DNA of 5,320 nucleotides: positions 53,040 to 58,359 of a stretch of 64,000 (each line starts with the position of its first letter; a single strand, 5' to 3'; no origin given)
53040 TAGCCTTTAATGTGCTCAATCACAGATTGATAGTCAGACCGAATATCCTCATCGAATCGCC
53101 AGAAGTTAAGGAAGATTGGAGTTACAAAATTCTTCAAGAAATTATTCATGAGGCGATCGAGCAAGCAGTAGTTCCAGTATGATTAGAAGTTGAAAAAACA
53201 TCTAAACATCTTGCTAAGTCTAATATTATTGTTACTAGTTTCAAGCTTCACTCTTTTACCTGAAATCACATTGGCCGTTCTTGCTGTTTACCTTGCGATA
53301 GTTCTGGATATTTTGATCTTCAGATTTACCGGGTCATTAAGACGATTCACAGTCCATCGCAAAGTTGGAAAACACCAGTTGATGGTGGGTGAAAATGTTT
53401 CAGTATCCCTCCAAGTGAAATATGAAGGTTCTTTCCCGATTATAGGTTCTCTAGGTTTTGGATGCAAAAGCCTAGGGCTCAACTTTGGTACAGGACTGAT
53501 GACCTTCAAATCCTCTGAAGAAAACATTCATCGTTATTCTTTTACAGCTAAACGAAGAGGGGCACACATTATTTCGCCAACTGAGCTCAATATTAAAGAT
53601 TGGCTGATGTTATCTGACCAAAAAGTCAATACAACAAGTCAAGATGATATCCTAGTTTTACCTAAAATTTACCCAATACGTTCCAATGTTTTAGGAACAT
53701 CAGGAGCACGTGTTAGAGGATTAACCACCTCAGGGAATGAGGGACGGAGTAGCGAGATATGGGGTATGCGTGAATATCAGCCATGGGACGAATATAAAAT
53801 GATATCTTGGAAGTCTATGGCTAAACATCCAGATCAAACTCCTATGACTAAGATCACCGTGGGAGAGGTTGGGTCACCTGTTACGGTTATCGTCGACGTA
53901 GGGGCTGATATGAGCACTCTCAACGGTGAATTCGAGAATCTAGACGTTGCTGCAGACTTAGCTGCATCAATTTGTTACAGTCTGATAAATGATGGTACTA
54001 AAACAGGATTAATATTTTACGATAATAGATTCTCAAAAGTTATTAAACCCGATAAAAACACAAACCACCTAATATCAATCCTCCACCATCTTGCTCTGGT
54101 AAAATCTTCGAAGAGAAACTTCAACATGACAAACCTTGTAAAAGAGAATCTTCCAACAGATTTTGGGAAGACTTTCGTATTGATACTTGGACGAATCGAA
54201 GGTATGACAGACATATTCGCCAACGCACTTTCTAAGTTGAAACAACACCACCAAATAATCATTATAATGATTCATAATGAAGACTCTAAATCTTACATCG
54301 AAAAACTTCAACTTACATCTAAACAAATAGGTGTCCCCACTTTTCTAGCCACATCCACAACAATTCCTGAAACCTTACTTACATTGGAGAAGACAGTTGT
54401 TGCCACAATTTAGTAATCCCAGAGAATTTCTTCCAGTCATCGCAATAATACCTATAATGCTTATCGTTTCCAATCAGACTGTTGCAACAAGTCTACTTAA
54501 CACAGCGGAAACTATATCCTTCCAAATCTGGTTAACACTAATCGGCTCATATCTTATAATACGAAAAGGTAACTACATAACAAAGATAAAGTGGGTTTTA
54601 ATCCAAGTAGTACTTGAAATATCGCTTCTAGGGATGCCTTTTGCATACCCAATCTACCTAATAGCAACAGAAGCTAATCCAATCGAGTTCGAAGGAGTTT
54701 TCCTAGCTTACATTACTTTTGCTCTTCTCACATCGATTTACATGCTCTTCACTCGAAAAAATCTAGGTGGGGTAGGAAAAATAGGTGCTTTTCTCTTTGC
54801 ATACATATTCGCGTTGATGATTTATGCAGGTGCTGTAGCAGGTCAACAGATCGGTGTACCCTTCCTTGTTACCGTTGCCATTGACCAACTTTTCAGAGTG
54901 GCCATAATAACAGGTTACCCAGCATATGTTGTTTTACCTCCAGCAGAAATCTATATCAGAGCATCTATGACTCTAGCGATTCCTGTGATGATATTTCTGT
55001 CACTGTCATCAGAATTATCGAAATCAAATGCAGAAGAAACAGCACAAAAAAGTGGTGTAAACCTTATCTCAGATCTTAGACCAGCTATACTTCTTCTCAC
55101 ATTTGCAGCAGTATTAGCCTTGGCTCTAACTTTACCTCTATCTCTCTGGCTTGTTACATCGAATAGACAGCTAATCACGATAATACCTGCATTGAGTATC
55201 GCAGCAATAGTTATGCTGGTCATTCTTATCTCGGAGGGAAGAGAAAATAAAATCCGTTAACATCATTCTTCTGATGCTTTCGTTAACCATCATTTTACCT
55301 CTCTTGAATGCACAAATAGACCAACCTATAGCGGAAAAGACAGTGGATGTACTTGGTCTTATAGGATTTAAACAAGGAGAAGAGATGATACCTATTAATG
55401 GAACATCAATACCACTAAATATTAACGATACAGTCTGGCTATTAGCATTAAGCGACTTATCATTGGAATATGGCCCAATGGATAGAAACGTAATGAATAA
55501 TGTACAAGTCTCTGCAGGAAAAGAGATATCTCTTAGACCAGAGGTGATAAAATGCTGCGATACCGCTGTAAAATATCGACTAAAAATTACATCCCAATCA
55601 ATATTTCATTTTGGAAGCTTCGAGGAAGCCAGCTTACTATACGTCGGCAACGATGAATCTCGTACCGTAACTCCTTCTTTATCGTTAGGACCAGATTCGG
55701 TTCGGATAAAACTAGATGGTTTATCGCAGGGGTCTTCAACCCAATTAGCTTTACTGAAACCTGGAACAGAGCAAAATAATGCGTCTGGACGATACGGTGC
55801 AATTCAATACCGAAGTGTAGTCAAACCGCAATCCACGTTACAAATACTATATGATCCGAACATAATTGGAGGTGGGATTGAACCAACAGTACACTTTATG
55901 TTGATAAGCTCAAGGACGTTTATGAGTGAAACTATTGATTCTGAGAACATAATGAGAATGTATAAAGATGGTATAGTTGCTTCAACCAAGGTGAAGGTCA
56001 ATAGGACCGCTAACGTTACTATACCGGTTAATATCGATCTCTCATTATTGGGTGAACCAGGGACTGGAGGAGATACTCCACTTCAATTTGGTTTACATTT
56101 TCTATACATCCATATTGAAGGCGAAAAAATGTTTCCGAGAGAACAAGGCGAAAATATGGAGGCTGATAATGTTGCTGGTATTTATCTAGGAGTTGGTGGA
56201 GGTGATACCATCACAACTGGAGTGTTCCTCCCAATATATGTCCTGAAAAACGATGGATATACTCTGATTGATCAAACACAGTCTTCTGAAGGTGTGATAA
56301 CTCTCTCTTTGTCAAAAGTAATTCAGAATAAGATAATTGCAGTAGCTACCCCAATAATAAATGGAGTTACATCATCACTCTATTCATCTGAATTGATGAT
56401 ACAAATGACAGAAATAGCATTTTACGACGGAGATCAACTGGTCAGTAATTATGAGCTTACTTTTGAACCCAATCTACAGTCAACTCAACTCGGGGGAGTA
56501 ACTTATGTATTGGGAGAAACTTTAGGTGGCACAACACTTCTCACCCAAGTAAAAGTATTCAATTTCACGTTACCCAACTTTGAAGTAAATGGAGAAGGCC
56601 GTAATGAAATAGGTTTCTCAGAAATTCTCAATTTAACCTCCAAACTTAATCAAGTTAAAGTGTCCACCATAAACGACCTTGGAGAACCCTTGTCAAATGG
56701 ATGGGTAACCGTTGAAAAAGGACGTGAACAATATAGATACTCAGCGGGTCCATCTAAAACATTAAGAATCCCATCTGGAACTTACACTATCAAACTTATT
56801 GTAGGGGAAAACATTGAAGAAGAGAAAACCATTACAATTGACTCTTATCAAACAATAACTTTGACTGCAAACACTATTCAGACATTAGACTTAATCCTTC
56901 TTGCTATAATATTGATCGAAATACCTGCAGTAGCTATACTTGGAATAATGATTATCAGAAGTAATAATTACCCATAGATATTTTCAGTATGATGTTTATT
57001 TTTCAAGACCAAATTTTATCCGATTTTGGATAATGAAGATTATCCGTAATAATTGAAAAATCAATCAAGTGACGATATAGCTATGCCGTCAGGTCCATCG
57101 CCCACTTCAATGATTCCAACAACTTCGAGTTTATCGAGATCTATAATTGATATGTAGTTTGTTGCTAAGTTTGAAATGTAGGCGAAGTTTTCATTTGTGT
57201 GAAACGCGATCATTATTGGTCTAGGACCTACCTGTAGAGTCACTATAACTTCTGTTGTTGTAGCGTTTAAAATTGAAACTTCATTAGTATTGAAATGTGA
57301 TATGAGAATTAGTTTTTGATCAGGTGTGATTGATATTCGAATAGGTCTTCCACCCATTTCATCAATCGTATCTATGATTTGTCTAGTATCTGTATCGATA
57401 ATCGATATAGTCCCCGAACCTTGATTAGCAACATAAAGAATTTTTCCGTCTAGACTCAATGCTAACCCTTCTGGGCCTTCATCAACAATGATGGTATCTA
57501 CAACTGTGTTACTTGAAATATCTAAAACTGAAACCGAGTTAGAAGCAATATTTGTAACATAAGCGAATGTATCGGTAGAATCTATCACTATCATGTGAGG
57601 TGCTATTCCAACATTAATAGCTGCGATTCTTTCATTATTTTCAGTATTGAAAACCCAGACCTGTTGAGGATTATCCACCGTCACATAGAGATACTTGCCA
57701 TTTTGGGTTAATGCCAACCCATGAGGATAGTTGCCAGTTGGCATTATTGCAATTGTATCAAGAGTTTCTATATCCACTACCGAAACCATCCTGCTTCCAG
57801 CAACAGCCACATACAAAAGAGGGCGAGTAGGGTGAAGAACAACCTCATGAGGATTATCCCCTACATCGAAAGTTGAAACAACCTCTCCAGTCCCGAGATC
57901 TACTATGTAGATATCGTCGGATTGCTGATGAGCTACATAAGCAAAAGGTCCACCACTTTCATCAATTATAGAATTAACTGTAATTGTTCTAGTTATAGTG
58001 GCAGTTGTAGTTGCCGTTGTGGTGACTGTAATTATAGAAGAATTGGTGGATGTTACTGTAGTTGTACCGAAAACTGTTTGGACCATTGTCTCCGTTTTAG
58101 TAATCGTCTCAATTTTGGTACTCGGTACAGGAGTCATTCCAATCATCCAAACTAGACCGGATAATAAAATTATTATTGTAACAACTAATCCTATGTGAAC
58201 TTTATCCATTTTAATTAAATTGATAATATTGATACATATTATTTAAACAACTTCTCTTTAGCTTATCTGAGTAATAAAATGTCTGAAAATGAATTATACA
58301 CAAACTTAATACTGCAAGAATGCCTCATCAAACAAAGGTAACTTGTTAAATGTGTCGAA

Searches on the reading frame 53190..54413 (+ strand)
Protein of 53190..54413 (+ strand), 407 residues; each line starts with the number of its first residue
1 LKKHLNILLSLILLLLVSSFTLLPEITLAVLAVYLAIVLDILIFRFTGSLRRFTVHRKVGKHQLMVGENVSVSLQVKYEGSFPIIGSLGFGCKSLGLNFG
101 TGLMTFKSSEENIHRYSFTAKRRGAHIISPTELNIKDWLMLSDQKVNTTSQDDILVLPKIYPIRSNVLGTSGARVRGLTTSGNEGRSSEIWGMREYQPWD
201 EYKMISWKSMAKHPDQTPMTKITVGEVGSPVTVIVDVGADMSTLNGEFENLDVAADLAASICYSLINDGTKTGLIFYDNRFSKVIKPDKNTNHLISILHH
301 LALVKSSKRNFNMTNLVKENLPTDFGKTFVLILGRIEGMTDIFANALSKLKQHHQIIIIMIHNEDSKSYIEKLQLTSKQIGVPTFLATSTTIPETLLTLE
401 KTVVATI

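Call 100: search_protein_families(library=pfam, proteins=[window:53190-54413:+], max_evalue=0.00001)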
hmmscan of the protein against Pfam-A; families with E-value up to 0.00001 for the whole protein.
window:53190-54413:+ (407 aa): 1 family
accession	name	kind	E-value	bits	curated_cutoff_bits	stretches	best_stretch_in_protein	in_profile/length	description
PF01882.25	DUF58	-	2.1e-14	53.7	23.4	1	193-365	2-172/216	Protein of unknown function DUF58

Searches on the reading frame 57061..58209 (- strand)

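Call 100: search_protein_families(library=pfam, proteins=[window:57061-58209:-], max_evalue=0.00001)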
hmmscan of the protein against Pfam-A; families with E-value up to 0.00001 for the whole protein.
window:57061-58209:- (382 aa): 6 families
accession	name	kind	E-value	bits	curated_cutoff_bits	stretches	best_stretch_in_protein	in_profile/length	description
PF10282.15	Lactonase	-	9.5e-17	61.6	21.7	0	207-275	249-322/344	Lactonase, 7-bladed beta-propeller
PF21783.3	YNCE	-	9.7e-14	51.9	27.1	0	216-282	256-322/339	YNCE-like beta-propeller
PF25174.1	Beta-prop_THOC3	-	3.9e-12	46.2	305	1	169-364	12-206/272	THOC3 beta-propeller domain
PF02239.22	Cytochrom_D1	-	2.3e-08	33.4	25.5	0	176-283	9-116/368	Cytochrome D1 heme domain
PF12894.13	ANAPC4_WD40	-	2.4e-07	31.3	22.9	0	247-283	42-77/91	Anaphase-promoting complex subunit 4 WD40 domain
PF23414.1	Beta-prop_EML_2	-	1.9e-06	27.9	90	0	217-305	13-100/266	Echinoderm microtubule-associated protein second beta-propeller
